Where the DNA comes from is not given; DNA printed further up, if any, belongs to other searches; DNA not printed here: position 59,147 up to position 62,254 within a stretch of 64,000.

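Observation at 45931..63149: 17-kb single-strand locus of secreted, mostly non-classical glycan-active proteins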

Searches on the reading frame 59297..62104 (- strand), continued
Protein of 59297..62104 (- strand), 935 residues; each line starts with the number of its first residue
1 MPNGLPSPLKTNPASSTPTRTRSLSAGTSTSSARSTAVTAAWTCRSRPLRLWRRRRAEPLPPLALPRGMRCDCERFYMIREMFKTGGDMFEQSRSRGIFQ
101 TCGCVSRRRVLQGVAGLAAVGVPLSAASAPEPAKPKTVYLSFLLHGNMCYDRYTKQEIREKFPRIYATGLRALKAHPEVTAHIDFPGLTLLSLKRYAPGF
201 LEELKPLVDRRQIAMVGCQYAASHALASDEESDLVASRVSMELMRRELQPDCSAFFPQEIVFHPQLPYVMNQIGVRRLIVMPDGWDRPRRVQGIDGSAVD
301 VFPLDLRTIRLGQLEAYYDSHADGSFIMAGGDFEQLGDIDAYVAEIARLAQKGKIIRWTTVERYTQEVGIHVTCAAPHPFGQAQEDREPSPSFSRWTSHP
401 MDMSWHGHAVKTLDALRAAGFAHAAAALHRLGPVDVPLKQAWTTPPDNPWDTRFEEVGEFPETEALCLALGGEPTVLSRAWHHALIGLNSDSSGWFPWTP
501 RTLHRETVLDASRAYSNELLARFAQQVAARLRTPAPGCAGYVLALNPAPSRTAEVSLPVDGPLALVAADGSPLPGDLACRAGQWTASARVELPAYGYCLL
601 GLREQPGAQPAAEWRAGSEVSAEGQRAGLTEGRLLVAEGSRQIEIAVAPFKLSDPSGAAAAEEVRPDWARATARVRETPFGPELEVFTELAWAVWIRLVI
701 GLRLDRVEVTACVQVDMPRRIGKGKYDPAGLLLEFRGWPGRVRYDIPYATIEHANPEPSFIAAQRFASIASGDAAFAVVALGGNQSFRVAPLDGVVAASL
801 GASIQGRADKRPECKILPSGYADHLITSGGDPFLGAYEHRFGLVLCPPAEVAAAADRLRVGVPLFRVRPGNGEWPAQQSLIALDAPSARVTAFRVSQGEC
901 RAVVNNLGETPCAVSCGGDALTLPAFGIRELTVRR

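Call 74: search_protein_families(library=ncbifam, proteins=[L008:7065-9179:+, L008:9034-9990:+, L008:4361-5659:+, L021:13191-15374:+, L012:5850-8171:+], max_evalue=0.00001)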
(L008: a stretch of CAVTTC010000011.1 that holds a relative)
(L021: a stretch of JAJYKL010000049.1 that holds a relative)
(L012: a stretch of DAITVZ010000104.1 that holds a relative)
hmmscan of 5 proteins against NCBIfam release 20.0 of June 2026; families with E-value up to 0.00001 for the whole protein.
L008:7065-9179:+ (704 aa): 10 families
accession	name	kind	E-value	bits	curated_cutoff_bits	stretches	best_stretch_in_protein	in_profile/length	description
TIGR01774.1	PFL2-3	subfamily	1e-81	275.3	678.2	1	159-704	222-786/786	formate C-acetyltransferase/glycerol dehydratase family glycyl radical enzyme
NF007437.0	PRK09983.1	equivalog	5.1e-72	243.1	1109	1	158-704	212-765/765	formate C-acetyltransferase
NF043068.1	glycl_HYPD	equivalog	4.2e-69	233.5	1100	1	157-701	218-781/784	trans-4-hydroxy-L-proline dehydratase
NF048011.1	SfplDhtHpsGDes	equivalog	8.6e-67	226.1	1000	1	113-703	189-820/821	(2S)-3-sulfopropanediol dehydratase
TIGR04394.1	choline_CutC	equivalog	1.3e-66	225.7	1050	1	155-699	221-783/789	choline trimethylamine-lyase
NF048009.1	SfplDhtHpfGKleb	equivalog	2.4e-65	221.1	1000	2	425-699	547-819/824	(2S)-3-sulfopropanediol dehydratase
NF033718.1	indole_decarb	equivalog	4.8e-52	177.2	1100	3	141-374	252-505/868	indoleacetate decarboxylase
NF033715.1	glycyl_HPDL_Lrg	equivalog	2.7e-43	147.9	1150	2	158-363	295-510/901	4-hydroxyphenylacetate decarboxylase large subunit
TIGR01255.1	pyr_form_ly_1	equivalog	1.3e-11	43.7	994.2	1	570-702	602-741/744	formate C-acetyltransferase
NF038360.1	rad_fix_GrcA3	exception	4.3e-10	39.5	158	1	636-702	9-75/78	autonomous glycyl radical cofactor GrcA3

L008:9034-9990:+ (318 aa): 15 families
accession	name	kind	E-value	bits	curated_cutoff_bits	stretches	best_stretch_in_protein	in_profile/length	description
TIGR02494.1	PFLE_PFLC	subfamily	3.1e-59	200.6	174.35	2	108-276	98-270/293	glycyl-radical enzyme activating protein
NF043069.1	T4HPD_activ_SAM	equivalog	6.7e-57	193.1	425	2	106-302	96-298/299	trans-4-hydroxy-L-proline dehydratase activase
NF048010.1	SfplDhtActHpsHDes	equivalog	7.7e-52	175.9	430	2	131-276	130-279/298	(2S)-3-sulfopropanediol dehydratase activating enzyme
NF033717.2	HPDL_rSAM_activ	equivalog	2.5e-50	171.5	420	2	108-276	106-277/311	4-hydroxyphenylacetate decarboxylase activase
NF033719.1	ind_deCO2_activ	equivalog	1.9e-48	165.4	425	2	119-276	116-274/302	indoleacetate decarboxylase activase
NF048008.1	SfplDhtActHpfHKleb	equivalog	3.5e-46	157.9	500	2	131-276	125-274/308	(2S)-3-sulfopropanediol dehydratase activating enzyme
TIGR02493.1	PFLA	equivalog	1.5e-45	155.4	231.75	1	63-276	7-213/235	pyruvate formate-lyase-activating protein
TIGR04395.1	cutC_activ_rSAM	equivalog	2.8e-43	148.4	360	2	133-276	130-278/309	choline TMA-lyase-activating enzyme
TIGR04003.1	rSAM_BssD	equivalog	2.5e-37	128.7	496.45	2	133-275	128-274/314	[benzylsuccinate synthase]-activating enzyme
NF007483.0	PRK10076.1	equivalog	1.7e-36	125.9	326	2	133-276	118-262/292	[formate-C-acetyltransferase]-activating enzyme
TIGR04041.1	activase_YjjW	hypoth_equivalog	2e-33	116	250.2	2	119-262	98-240/276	YjjW family glycine radical enzyme activase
NF008356.0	PRK11145.1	equivalog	4.2e-27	95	375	1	59-276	8-218/246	pyruvate formate lyase 1-activating protein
TIGR02495.1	NrdG2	equivalog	2.7e-19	69.3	131.15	1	59-246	3-180/193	anaerobic ribonucleoside-triphosphate reductase activating protein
TIGR02491.1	NrdG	equivalog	1.3e-10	41.4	126.1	1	59-157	3-90/154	anaerobic ribonucleoside-triphosphate reductase activating protein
TIGR04349.1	rSAM_QueE_gams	hypoth_equivalog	1.2e-06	28.3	300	0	75-90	21-38/210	7-carboxy-7-deazaguanine synthase QueE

L008:4361-5659:+ (432 aa): 21 families
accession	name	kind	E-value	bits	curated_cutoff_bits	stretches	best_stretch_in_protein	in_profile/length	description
NF052440.1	TransRegGNTRPSEAE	equivalog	1.2e-16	60.7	400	1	104-296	130-319/333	HTH-type transcriptional regulator GntR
NF007860.0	PRK10572.1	equivalog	7.6e-14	51.2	208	1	311-424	175-288/292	arabinose operon transcriptional regulator AraC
NF008269.0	PRK11041.1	equivalog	2.3e-12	46.6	436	1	117-313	147-339/342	DNA-binding transcriptional regulator CytR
NF006902.0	PRK09393.1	equivalog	1.3e-11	44.3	425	1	317-421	218-322/327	transcriptional regulator FtrA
NF047788.1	TransRegPocR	equivalog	7.7e-11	41.8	500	1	312-420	182-290/296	transcriptional regulator PocR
NF047341.1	lactose_RbsR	equivalog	5.9e-10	39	382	1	110-311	135-328/331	ribose utilization transcriptional repressor RbsR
NF007979.0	PRK10703.1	equivalog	1.3e-09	37.7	501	1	144-312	168-332/341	HTH-type transcriptional repressor PurR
NF047455.1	TF_Staph_AryK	equivalog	3.1e-08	32.3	850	1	311-420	149-258/759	transcriptional regulator AryK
NF010028.0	PRK13503.1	equivalog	3.6e-08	33.1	288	1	317-421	169-273/278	HTH-type transcriptional activator RhaS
NF010025.2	PRK13500.1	equivalog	4e-08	33.2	525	1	340-420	197-277/282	HTH-type transcriptional activator RhaR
NF007743.0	PRK10423.1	equivalog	5.1e-08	32.4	531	1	141-303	164-323/330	ribose operon transcriptional repressor RbsR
NF007075.0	PRK09526.1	subfamily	1.1e-07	31.1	340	1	135-315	162-335/358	LacI family DNA-binding transcriptional regulator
TIGR01481.1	ccpA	equivalog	1.7e-07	31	442.35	1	103-309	126-327/330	catabolite control protein A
NF010026.0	PRK13501.1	equivalog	1.9e-07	30.6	363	1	342-420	199-277/290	HTH-type transcriptional activator RhaR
NF041686.2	ant_diox_reg_AndR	equivalog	2.9e-07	30.4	350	1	310-416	208-316/321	anthranilate 1,2-dioxygenase regulatory protein AndR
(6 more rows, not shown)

L021:13191-15374:+ (727 aa): 12 families
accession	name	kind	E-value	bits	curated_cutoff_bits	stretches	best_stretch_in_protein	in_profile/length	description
TIGR01774.1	PFL2-3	subfamily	5e-86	289.6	678.2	1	164-725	195-785/786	formate C-acetyltransferase/glycerol dehydratase family glycyl radical enzyme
NF007437.0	PRK09983.1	equivalog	2.1e-77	260.9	1109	1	131-725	157-764/765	formate C-acetyltransferase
TIGR04394.1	choline_CutC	equivalog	4.6e-73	247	1050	1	166-724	200-786/789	choline trimethylamine-lyase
NF043068.1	glycl_HYPD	equivalog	4.5e-71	240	1100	2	448-723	515-781/784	trans-4-hydroxy-L-proline dehydratase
NF048011.1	SfplDhtHpsGDes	equivalog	7.1e-69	233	1000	2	453-725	553-820/821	(2S)-3-sulfopropanediol dehydratase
NF048009.1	SfplDhtHpfGKleb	equivalog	4.6e-63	213.6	1000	2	445-721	546-819/824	(2S)-3-sulfopropanediol dehydratase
NF033718.1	indole_decarb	equivalog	9.2e-53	179.6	1100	2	161-393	251-503/868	indoleacetate decarboxylase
NF033715.1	glycyl_HPDL_Lrg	equivalog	1.5e-38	132.3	1150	2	192-383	308-509/901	4-hydroxyphenylacetate decarboxylase large subunit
TIGR01255.1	pyr_form_ly_1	equivalog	8.5e-16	57.6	994.2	1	586-725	596-742/744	formate C-acetyltransferase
NF038360.1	rad_fix_GrcA3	exception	8e-15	54.7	158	1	655-725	6-76/78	autonomous glycyl radical cofactor GrcA3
TIGR04365.1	spare_glycyl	equivalog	7.9e-09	35.8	170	1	665-723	64-122/126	autonomous glycyl radical cofactor GrcA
NF008341.1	PRK11127.1-1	equivalog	2e-08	34.1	145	1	671-725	24-78/80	autonomous glycyl radical cofactor GrcA2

L012:5850-8171:+ (773 aa): 12 families
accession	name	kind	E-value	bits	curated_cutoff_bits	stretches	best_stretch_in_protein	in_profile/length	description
TIGR01774.1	PFL2-3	subfamily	2.9e-89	300.3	678.2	1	229-771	221-785/786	formate C-acetyltransferase/glycerol dehydratase family glycyl radical enzyme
NF007437.0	PRK09983.1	equivalog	1.7e-77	261.2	1109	1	227-771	210-764/765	formate C-acetyltransferase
NF043068.1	glycl_HYPD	equivalog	6.1e-73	246.1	1100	2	493-768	514-780/784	trans-4-hydroxy-L-proline dehydratase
NF048011.1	SfplDhtHpsGDes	equivalog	6.5e-73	246.3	1000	2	496-771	550-820/821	(2S)-3-sulfopropanediol dehydratase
TIGR04394.1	choline_CutC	equivalog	3.5e-72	244.1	1050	2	492-769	517-785/789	choline trimethylamine-lyase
NF048009.1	SfplDhtHpfGKleb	equivalog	1.7e-68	231.6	1000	2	490-767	545-819/824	(2S)-3-sulfopropanediol dehydratase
NF033718.1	indole_decarb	equivalog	7.5e-52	176.6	1100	2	211-438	262-502/868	indoleacetate decarboxylase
NF033715.1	glycyl_HPDL_Lrg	equivalog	1.2e-42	145.8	1150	2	239-429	309-509/901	4-hydroxyphenylacetate decarboxylase large subunit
NF038360.1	rad_fix_GrcA3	exception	2.6e-14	53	158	1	701-771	6-76/78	autonomous glycyl radical cofactor GrcA3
TIGR01255.1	pyr_form_ly_1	equivalog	2.3e-13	49.5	994.2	1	576-770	549-741/744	formate C-acetyltransferase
TIGR04365.1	spare_glycyl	equivalog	4.5e-10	39.9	170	1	702-769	54-122/126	autonomous glycyl radical cofactor GrcA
NF008341.1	PRK11127.1-1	equivalog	3.7e-09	36.5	145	1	720-771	27-78/80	autonomous glycyl radical cofactor GrcA2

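Call 96: search_protein_families(library=pfam, proteins=[P0318, P0321, P0324, P0330, P0333, P0336, P0344, P0346, P0367, P0252], max_evalue=0.001)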
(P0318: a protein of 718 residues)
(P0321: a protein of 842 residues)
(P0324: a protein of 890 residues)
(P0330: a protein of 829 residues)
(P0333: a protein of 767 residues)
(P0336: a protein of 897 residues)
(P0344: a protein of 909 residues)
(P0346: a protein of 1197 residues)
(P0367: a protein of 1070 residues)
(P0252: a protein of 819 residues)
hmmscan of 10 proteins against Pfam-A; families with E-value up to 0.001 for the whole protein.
P0318 (718 aa): 3 families
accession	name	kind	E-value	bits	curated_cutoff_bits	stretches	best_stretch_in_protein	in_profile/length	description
PF03065.20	Glyco_hydro_57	-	7.5e-12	45.6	21.2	1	33-148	71-173/291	Glycosyl hydrolase family 57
PF01074.27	Glyco_hydro_38N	-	0.00014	21.8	25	1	3-148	2-145/270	Glycosyl hydrolases family 38 N-terminal domain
PF07748.19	Glyco_hydro_38C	-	0.00028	21.7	25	0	525-658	67-198/206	Glycosyl hydrolases family 38 C-terminal domain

P0321 (842 aa): 4 families
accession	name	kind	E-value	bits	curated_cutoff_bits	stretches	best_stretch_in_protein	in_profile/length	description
PF03065.20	Glyco_hydro_57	-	5e-12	46.2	21.2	1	31-176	55-198/291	Glycosyl hydrolase family 57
PF01074.27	Glyco_hydro_38N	-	1.5e-11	44.7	25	1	32-146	29-143/270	Glycosyl hydrolases family 38 N-terminal domain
PF09261.16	Alpha-mann_mid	-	8.5e-06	26.2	31.1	1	306-382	17-91/96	Alpha mannosidase middle domain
PF17677.7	Glyco_hydro38C2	-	7.4e-05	23.2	22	1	766-832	1-70/72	Glycosyl hydrolases family 38 C-terminal beta sandwich domain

P0324 (890 aa): 4 families
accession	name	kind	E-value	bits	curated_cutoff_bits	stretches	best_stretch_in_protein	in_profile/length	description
PF01074.27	Glyco_hydro_38N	-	1.7e-15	57.6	25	1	91-212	52-172/270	Glycosyl hydrolases family 38 N-terminal domain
PF03065.20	Glyco_hydro_57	-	4.8e-10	39.7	21.2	1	84-179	73-169/291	Glycosyl hydrolase family 57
PF17677.7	Glyco_hydro38C2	-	3e-08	34.1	22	1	785-856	1-72/72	Glycosyl hydrolases family 38 C-terminal beta sandwich domain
PF09261.16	Alpha-mann_mid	-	0.00096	19.6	31.1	0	317-372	12-61/96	Alpha mannosidase middle domain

P0330 (829 aa): 5 families
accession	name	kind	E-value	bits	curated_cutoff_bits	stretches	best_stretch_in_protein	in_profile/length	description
PF03065.20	Glyco_hydro_57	-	4e-10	39.9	21.2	1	45-152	62-170/291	Glycosyl hydrolase family 57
PF01074.27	Glyco_hydro_38N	-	2e-08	34.4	25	1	39-150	29-140/270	Glycosyl hydrolases family 38 N-terminal domain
PF17677.7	Glyco_hydro38C2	-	6.7e-05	23.4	22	1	765-823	9-70/72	Glycosyl hydrolases family 38 C-terminal beta sandwich domain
PF07748.19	Glyco_hydro_38C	-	0.00023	21.9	25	1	535-630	53-141/206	Glycosyl hydrolases family 38 C-terminal domain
PF09261.16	Alpha-mann_mid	-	0.00082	19.9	31.1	0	305-352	17-65/96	Alpha mannosidase middle domain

P0333 (767 aa): 2 families
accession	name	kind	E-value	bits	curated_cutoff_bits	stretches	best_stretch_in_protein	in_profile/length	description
PF01074.27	Glyco_hydro_38N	-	7.6e-12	45.6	25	1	70-164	53-148/270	Glycosyl hydrolases family 38 N-terminal domain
PF03065.20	Glyco_hydro_57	-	6e-10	39.3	21.2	1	40-155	47-167/291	Glycosyl hydrolase family 57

P0336 (897 aa): 4 families
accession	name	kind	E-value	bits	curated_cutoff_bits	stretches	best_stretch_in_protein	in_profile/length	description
PF01074.27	Glyco_hydro_38N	-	1.8e-12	47.7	25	1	73-193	52-172/270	Glycosyl hydrolases family 38 N-terminal domain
PF07748.19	Glyco_hydro_38C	-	3.5e-12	47.4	25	1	547-747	1-196/206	Glycosyl hydrolases family 38 C-terminal domain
PF03065.20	Glyco_hydro_57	-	1.5e-10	41.3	21.2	1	49-162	56-170/291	Glycosyl hydrolase family 57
PF09261.16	Alpha-mann_mid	-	5e-07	30.1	31.1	1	341-423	12-92/96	Alpha mannosidase middle domain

P0344 (909 aa): 4 families
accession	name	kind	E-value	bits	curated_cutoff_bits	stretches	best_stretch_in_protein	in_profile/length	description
PF01074.27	Glyco_hydro_38N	-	4.1e-19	69.5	25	1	87-339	52-257/270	Glycosyl hydrolases family 38 N-terminal domain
PF07748.19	Glyco_hydro_38C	-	1e-12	49.2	25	1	567-763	1-196/206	Glycosyl hydrolases family 38 C-terminal domain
PF03065.20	Glyco_hydro_57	-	1.1e-09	38.5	21.2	1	68-176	61-170/291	Glycosyl hydrolase family 57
PF17677.7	Glyco_hydro38C2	-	9.5e-07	29.3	22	1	838-906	2-72/72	Glycosyl hydrolases family 38 C-terminal beta sandwich domain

P0346 (1197 aa): 1 family
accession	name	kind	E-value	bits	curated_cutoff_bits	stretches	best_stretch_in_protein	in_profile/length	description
PF01074.27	Glyco_hydro_38N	-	0.00015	21.7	25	1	476-590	64-180/270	Glycosyl hydrolases family 38 N-terminal domain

P0367 (1070 aa): 3 families
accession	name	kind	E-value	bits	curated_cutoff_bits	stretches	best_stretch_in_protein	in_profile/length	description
PF01074.27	Glyco_hydro_38N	-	2.5e-15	57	25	1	335-472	38-177/270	Glycosyl hydrolases family 38 N-terminal domain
PF03065.20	Glyco_hydro_57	-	2.4e-14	53.8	21.2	1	332-439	62-170/291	Glycosyl hydrolase family 57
PF07748.19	Glyco_hydro_38C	-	2.7e-05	25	25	0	772-810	1-40/206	Glycosyl hydrolases family 38 C-terminal domain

P0252 (819 aa): 2 families
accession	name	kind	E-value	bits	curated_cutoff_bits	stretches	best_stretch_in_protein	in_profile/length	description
PF03065.20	Glyco_hydro_57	-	1e-13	51.7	21.2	1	34-153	46-170/291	Glycosyl hydrolase family 57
PF01074.27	Glyco_hydro_38N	-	5.7e-06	26.4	25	1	22-160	12-149/270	Glycosyl hydrolases family 38 N-terminal domain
